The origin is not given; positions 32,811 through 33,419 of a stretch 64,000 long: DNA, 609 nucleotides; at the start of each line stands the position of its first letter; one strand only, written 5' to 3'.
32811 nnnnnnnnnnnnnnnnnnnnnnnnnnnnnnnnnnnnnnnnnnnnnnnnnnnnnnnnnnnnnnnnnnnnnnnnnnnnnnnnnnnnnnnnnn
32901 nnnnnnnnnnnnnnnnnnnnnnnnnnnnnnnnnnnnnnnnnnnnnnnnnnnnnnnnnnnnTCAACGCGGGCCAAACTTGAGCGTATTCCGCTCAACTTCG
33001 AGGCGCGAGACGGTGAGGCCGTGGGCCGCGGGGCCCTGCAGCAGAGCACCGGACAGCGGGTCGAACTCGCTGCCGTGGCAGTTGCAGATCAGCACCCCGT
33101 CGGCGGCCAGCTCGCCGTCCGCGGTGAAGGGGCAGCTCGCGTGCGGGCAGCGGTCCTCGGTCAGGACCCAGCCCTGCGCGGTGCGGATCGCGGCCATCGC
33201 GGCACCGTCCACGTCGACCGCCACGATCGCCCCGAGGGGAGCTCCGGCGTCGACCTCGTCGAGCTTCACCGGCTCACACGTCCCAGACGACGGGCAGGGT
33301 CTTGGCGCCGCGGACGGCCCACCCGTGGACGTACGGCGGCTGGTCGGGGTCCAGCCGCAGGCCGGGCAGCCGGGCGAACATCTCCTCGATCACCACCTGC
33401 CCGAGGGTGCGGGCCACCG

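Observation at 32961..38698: Cytochrome P450 + Rieske protein translationally coupled to hspR, bridging the dnaK operon and a HAIR-controlled clpB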

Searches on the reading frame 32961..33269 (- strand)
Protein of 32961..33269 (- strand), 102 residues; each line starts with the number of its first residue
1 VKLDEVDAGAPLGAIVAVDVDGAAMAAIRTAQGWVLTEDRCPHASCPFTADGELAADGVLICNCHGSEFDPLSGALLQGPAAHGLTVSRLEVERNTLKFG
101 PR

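Call 3: search_protein_families(library=pfam, proteins=[window:32961-33269:-])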
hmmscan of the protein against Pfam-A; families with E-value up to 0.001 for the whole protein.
window:32961-33269:- (102 aa): 1 family
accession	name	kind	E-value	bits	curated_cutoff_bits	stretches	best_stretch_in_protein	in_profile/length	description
PF00355.32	Rieske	-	3.5e-12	46.5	20.3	1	13-85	14-84/88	Rieske [2Fe-2S] domain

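Call 16: search_solved_structures(query=window:32961-33269:-, max_evalue=0.01)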
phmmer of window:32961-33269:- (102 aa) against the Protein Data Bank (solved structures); distinct sequences matched with E-value up to 0.01: 49.
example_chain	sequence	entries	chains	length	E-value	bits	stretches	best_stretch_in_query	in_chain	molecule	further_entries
2yiu_C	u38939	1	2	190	0.00011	25.9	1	31-98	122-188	UBIQUINOL-CYTOCHROME C REDUCTASE IRON-SULFUR SUBUNIT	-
9fks_c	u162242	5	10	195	0.00012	25.8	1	31-98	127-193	Ubiquinol-cytochrome c reductase iron-sulfur subunit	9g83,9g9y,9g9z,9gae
9gs2_H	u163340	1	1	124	0.00032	24.3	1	33-93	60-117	Cytochrome b-c1 complex subunit Rieske, mitochondrial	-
1fqt_A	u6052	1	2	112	0.00033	24.3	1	10-96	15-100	RIESKE-TYPE FERREDOXIN OF BIPHENYL DIOXYGENASE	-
1vck_A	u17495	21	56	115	0.00039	24.1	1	13-95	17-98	ferredoxin component of carbazole | Ferredoxin CarAc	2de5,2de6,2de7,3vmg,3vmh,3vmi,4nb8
5cxm_A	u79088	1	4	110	0.00046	23.8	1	39-96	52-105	Cytochrome b6/f complex iron-sulfur subunit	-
3cwb_E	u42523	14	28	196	0.00051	23.7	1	33-89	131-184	MITOCHONDRIAL UBIQUINOL-CYTOCHROME C REDUCTASE IRON-SULFUR PROTEIN | Cytochrome b-c1 complex subunit Rieske, mitochondrial | CYTOCHROME B-C1 COMPLEX SUBUNIT 5, 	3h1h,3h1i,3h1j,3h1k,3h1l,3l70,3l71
2num_A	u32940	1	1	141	0.00072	23.2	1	29-90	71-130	Ubiquinol-cytochrome c reductase iron-sulfur subunit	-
1ezv_E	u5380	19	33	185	0.00077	23.1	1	33-93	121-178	UBIQUINOL-CYTOCHROME C REDUCTASE IRON-SULFUR SUBUNIT | Ubiquinol-cytochrome c reductase iron-sulfur subunit, mitochondrial precursor | Cytochrome b-c1 complex s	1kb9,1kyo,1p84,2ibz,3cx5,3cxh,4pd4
6giq_E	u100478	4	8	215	0.001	22.7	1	33-93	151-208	Cytochrome b-c1 complex subunit Rieske, mitochondrial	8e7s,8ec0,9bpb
1rie_A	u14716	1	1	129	0.001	22.7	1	33-91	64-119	RIESKE IRON-SULFUR PROTEIN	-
7jrg_E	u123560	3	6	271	0.0015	22.2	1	33-97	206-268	Cytochrome b-c1 complex subunit Rieske, mitochondrial | UCR1 (Rieske iron-sulfur protein subunit)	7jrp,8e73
8zno_E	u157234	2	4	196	0.0016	22.1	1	33-89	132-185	Cytochrome b-c1 complex subunit Rieske, mitochondrial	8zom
9rk3_A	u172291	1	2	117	0.0016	22.1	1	36-85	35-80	Similar to Rieske 2Fe-2S iron sulfur protein (Cytochrome b6-F complex)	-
8bel_D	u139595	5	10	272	0.0017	22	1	33-96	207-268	Cytochrome b-c1 complex subunit Rieske-1, mitochondrial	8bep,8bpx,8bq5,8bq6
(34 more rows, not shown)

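Call 17: search_protein_families(library=ncbifam, proteins=[window:32961-33269:-], max_evalue=0.01)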
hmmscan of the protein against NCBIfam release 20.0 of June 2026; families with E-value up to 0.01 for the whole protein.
window:32961-33269:- (102 aa): 9 families
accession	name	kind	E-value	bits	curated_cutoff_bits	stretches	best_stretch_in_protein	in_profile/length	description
TIGR01416.1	Rieske_proteo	equivalog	2e-07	31.2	97.4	1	30-96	105-171/176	ubiquinol-cytochrome c reductase iron-sulfur subunit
NF045928.1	Cytb6fFeSPetC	equivalog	1.8e-06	27.4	250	1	38-95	105-158/179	cytochrome b6-f complex iron-sulfur subunit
NF010001.0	PRK13474.1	subfamily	4.6e-06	26.1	154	1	39-98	105-160/178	cytochrome b6-f complex iron-sulfur subunit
NF042948.2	3PPDioc_HcaC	equivalog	5e-05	23.5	150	1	13-95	15-96/105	3-phenylpropionate/cinnamic acid dioxygenase ferredoxin subunit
TIGR02694.1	arsenite_ox_S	equivalog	0.00028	20.8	95.65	1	24-95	41-110/129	arsenate reductase (azurin) small subunit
TIGR03171.1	soxL2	equivalog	0.00062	18.8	582.1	1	58-96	231-270/321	Rieske iron-sulfur protein SoxL2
NF007422.0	PRK09965.1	equivalog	0.00084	19.4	113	1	11-96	13-95/106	bifunctional 3-phenylpropionate/cinnamic acid dioxygenase ferredoxin subunit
NF050121.1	bc1_QcrA_actin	exception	0.00094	18.8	275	1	41-93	247-298/319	cytochrome bc1 complex Rieske iron-sulfur subunit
NF052579.1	BetMthstMoxSdmAMthl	equivalog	0.0046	16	600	1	18-71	35-87/351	4beta-methylsterol monooxygenase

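Call 34: find_homologous_proteins(query=window:32961-33269:-)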
Query window:32961-33269:- (102 aa): 38 proteins with E <= 0.001 among 73 candidates.
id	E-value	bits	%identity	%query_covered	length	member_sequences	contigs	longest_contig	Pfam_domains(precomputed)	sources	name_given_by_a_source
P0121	6.0e-62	224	100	100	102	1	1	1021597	PF00355.33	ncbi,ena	-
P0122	2.2e-44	168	75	98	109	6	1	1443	PF00355.33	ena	-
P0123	2.8e-44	168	75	100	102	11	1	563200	PF00355.33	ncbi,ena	-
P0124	3.4e-43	164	72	100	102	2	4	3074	PF00355.33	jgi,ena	jgi:nitrite reductase/ring-hydroxylating ferredoxin subunit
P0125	9.3e-43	163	73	99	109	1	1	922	PF00355.33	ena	-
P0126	3.2e-42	161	75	100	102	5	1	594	PF00355.33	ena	-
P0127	5.7e-42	160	72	100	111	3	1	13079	PF00355.33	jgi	jgi:nitrite reductase/ring-hydroxylating ferredoxin subunit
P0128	2.1e-41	158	74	96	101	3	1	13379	PF00355.33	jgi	jgi:nitrite reductase/ring-hydroxylating ferredoxin subunit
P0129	4.1e-41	157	71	100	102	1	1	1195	PF00355.33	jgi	jgi:nitrite reductase/ring-hydroxylating ferredoxin subunit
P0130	4.5e-41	157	71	100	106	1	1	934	PF00355.33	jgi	jgi:nitrite reductase/ring-hydroxylating ferredoxin subunit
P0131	7.3e-41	157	70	100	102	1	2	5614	PF00355.33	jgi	jgi:nitrite reductase/ring-hydroxylating ferredoxin subunit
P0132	7.4e-41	157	70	100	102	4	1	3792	PF00355.33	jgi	jgi:3-phenylpropionate/trans-cinnamate dioxygenase ferredoxin component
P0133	7.7e-41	156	70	100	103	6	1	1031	PF00355.33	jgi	jgi:nitrite reductase/ring-hydroxylating ferredoxin subunit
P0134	1.2e-40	156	71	100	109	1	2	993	PF00355.33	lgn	-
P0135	2.1e-40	155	74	95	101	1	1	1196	PF00355.33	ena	-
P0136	2.4e-40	155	70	99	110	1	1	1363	PF00355.33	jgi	jgi:nitrite reductase/ring-hydroxylating ferredoxin subunit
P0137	2.8e-40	155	69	100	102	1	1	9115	PF00355.33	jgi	jgi:nitrite reductase/ring-hydroxylating ferredoxin subunit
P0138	4.9e-40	154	70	100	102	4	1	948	PF00355.33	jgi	jgi:nitrite reductase/ring-hydroxylating ferredoxin subunit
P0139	8.0e-40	153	71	100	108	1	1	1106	PF00355.33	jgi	jgi:nitrite reductase/ring-hydroxylating ferredoxin subunit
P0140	1.8e-39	152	72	96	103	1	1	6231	PF00355.33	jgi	jgi:nitrite reductase/ring-hydroxylating ferredoxin subunit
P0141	8.4e-39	150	69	95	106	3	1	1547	PF00355.33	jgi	jgi:nitrite reductase/ring-hydroxylating ferredoxin subunit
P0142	3.3e-38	148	70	96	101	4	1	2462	PF00355.33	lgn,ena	-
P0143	3.6e-38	148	71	100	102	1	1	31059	PF00355.33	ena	-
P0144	1.1e-37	146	67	100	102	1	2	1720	PF00355.33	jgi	jgi:nitrite reductase/ring-hydroxylating ferredoxin subunit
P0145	1.4e-37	146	65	98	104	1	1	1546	PF00355.33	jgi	jgi:nitrite reductase/ring-hydroxylating ferredoxin subunit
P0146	2.5e-37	145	65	98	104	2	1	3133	PF00355.33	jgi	jgi:nitrite reductase/ring-hydroxylating ferredoxin subunit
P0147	8.4e-37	144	65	100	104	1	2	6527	PF00355.33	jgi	jgi:nitrite reductase/ring-hydroxylating ferredoxin subunit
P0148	5.1e-35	138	65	100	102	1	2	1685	PF00355.33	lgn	-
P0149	1.1e-33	134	77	77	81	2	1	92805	PF00355.33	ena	-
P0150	2.9e-33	132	63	100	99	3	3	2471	PF00355.33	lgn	-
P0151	4.0e-31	125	64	97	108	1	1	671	PF00355.33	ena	-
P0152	5.0e-31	125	61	100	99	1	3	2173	PF00355.33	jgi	jgi:nitrite reductase/ring-hydroxylating ferredoxin subunit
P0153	2.7e-29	119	58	100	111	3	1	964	PF00355.33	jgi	jgi:Rieske Fe-S protein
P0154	1.8e-25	107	54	99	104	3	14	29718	PF00355.33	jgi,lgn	jgi:nitrite reductase/ring-hydroxylating ferredoxin subunit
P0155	1.7e-24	104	72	66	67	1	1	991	PF00355.33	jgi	jgi:nitrite reductase/ring-hydroxylating ferredoxin subunit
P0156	6.9e-20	89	50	87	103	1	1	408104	PF00355.33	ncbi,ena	-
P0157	1.5e-19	88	46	96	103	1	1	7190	PF00355.33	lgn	-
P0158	1.6e-19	88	52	85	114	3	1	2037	PF00355.33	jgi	jgi:nitrite reductase/ring-hydroxylating ferredoxin subunit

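Call 35: find_encoding_contigs(protein=P0121, flank=3000, max_places=2)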
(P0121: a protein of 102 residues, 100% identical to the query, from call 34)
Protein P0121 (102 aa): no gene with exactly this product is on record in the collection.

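Call 36: find_encoding_contigs(protein=P0143, flank=8000, max_places=2)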
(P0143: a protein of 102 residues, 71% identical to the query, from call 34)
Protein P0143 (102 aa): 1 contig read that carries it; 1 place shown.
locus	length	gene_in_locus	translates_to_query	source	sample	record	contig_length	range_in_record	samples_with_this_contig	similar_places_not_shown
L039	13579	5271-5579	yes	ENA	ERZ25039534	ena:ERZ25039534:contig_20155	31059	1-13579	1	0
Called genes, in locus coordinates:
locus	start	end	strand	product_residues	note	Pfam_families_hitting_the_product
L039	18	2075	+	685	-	PF00012:HSP70, PF06723:MreB_Mbl, PF00012:HSP70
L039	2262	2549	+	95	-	PF01025:GrpE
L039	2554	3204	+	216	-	PF00226:DnaJ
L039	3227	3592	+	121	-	PF01556:DnaJ_C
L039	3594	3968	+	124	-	PF00376:MerR, PF13411:MerR_1, PF13591:MerR_2 (weak)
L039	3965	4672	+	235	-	-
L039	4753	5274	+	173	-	PF00067:p450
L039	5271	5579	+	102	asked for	PF00355:Rieske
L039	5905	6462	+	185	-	PF13191:AAA_16 (weak), PF23569:NBD_SMAX1, PF00004:AAA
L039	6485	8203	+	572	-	PF13401:AAA_22 (faint), PF17871:AAA_lid_9, PF00158:Sigma54_activat (weak), PF00004:AAA, PF07724:AAA_2, PF07728:AAA_5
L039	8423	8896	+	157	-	PF13398:Peptidase_M50B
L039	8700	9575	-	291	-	-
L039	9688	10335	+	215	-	PF13487:HD_5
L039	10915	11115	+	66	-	-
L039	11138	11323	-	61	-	PF13840:ACT_7 (weak)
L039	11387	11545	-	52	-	PF10000:ACT_3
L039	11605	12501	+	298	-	PF00809:Pterin_bind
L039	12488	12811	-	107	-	-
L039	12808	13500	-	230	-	PF01408:GFO_IDH_MocA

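Call 37: find_encoding_contigs(protein=P0154, flank=8000, max_places=3)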
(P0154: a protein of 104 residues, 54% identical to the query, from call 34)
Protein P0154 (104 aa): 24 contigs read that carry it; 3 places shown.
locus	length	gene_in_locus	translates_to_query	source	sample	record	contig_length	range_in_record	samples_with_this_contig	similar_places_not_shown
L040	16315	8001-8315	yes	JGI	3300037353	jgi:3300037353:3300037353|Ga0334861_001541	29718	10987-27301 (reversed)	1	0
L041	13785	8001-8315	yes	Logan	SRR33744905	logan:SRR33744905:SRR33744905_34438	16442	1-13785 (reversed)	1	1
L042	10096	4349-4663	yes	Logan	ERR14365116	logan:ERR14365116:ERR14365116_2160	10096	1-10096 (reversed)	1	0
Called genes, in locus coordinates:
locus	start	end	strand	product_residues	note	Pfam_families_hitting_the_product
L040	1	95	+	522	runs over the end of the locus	PF05378:Hydant_A_N, PF13941:MutL (faint), PF01968:Hydantoinase_A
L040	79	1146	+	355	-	PF06032:S-Me-THD_N, PF20906:S-Me-THD_C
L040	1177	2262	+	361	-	PF06032:S-Me-THD_N, PF20906:S-Me-THD_C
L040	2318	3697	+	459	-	PF01979:Amidohydro_1, PF07969:Amidohydro_3 (weak)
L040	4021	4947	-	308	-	PF13649:Methyltransf_25 (weak)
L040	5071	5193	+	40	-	-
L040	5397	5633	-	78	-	PF09851:SHOCT (weak)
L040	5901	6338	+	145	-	PF04075:F420H2_quin_red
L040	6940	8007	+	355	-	PF00067:p450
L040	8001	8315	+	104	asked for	PF00355:Rieske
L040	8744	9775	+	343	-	PF01408:GFO_IDH_MocA, PF22725:GFO_IDH_MocA_C3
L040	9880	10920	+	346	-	PF02826:2-Hacid_dh_C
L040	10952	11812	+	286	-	PF14505:DUF4438, PF20999:DUF4438_C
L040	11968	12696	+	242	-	PF14505:DUF4438, PF20999:DUF4438_C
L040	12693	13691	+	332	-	PF01408:GFO_IDH_MocA, PF02894:GFO_IDH_MocA_C, PF22725:GFO_IDH_MocA_C3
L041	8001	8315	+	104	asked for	PF00355:Rieske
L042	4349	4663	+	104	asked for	PF00355:Rieske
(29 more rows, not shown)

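Call 54: predict_structure(alignment_id=A4)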
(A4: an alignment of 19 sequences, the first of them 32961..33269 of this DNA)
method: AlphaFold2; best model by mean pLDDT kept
length: 102 residues; sequences in the alignment: 19
mean_pLDDT: 96.2   pTM: 0.88
mean pLDDT of the five models: 96.2, 95.8, 95.4, 95.2, 94.8
residues with pLDDT >= 90: 96; 70-90: 4; 50-70: 2; < 50: 0
segments of 3 or more residues with pLDDT < 50: none
pLDDT, mean of each block of 10 residues (from residue 1): 96 98 98 98 98 98 98 98 98 90 62
secondary structure, 60 per line:
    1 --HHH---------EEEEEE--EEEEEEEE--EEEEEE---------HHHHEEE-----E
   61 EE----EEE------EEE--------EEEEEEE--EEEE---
elements in order: E15-20 E23-30 E33-38 H48-51 E52-54 E60-62 E67-69 E76-78 E87-93 E96-99

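Call 56: fold_search(model_id=the predicted structure, library=pdb)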
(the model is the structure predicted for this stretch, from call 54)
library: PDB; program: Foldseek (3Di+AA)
matches with E <= 10: 362; with E <= 0.001: 67
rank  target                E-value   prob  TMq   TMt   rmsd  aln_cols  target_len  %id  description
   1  2yvj_B                1.5e-05  1.00  0.81  0.78   2.4        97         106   25  Crystal structure of the ferredoxin-ferredoxin reductase (BPHA3-BPHA4)complex (released 2007-10-23)
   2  2e4p_A                1.9e-05  1.00  0.78  0.74   2.6        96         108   25  Crystal structure of BphA3 (oxidized form) (released 2007-10-16)
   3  2e4q_C                1.9e-05  1.00  0.78  0.75   2.6        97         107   25  Crystal structure of BphA3 (reduced form) (released 2007-10-16)
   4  1q90_C                3.3e-05  1.00  0.61  0.52   3.8       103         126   22  Structure of the cytochrome b6f (plastohydroquinone : plastocyanin oxidoreductase) from Chlamydomonas reinhardtii (released 2003-12-09)
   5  1fqt_A                3.5e-05  1.00  0.76  0.71   2.2        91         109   25  CRYSTAL STRUCTURE OF THE RIESKE-TYPE FERREDOXIN ASSOCIATED WITH BIPHENYL DIOXYGENASE (released 2001-01-03)
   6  7qrm_D                4.1e-05  1.00  0.57  0.39   4.0        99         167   20  Cryo-EM structure of catalytically active Spinacia oleracea cytochrome b6f in complex with endogenous plastoquinones a (released 2023-01-25)
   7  7zyv_D                4.6e-05  1.00  0.60  0.41   4.4       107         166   20  Cryo-EM structure of catalytically active Spinacia oleracea cytochrome b6f in complex with endogenous plastoquinones a (released 2023-01-25)
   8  7qrm_L                5.5e-05  1.00  0.58  0.40   3.8        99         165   20  Cryo-EM structure of catalytically active Spinacia oleracea cytochrome b6f in complex with endogenous plastoquinones a (released 2023-01-25)
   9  1rfs                  5.8e-05  1.00  0.60  0.51   3.7       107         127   20  RIESKE SOLUBLE FRAGMENT FROM SPINACH (released 1998-01-28)
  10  5bok                  6.4e-05  1.00  0.71  0.71   3.6       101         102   21  Ferredoxin component of 3-nitrotoluene dioxygenase from Diaphorobacter sp. strain DS2 (released 2016-07-27)
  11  7buh                  7.6e-05  1.00  0.76  0.69   1.8        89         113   29  Reduced ferredoxin of carbazole 1,9a-dioxygenase (released 2021-04-07)
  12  3gce                  9.4e-05  1.00  0.78  0.77   3.3       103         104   22  Ferredoxin of carbazole 1,9a-dioxygenase from Nocardioides aromaticivorans IC177 (released 2009-09-15)
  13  2e76_D                9.4e-05  1.00  0.61  0.41   4.1       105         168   21  Crystal Structure of the Cytochrome b6f Complex with tridecyl-stigmatellin (TDS) from M.laminosus (released 2007-06-12)
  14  6rqf_D                9.4e-05  1.00  0.56  0.36   3.8        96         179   22  3.6 Angstrom cryo-EM structure of the dimeric cytochrome b6f complex from Spinacia oleracea with natively bound thylak (released 2019-11-13)
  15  4nbc_F                1.1e-04  1.00  0.77  0.76   2.0        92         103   28  Oxygenase with Phe275 replaced by Trp and ferredoxin complex of carbazole 1,9a-dioxygenase (form1) (released 2014-03-26)
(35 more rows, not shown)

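Call 62: list_cluster_members(proteins=[P0121, P0159])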
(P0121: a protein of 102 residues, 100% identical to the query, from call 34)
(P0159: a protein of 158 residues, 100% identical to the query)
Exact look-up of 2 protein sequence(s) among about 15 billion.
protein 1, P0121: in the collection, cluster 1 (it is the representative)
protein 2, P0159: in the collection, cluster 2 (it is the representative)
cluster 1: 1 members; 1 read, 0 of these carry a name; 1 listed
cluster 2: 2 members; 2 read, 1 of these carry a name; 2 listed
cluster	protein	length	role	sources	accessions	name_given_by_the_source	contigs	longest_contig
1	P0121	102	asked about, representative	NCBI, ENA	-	-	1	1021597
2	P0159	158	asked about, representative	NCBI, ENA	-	-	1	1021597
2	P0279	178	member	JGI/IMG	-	MerR family transcriptional regulator, heat shock protein HspR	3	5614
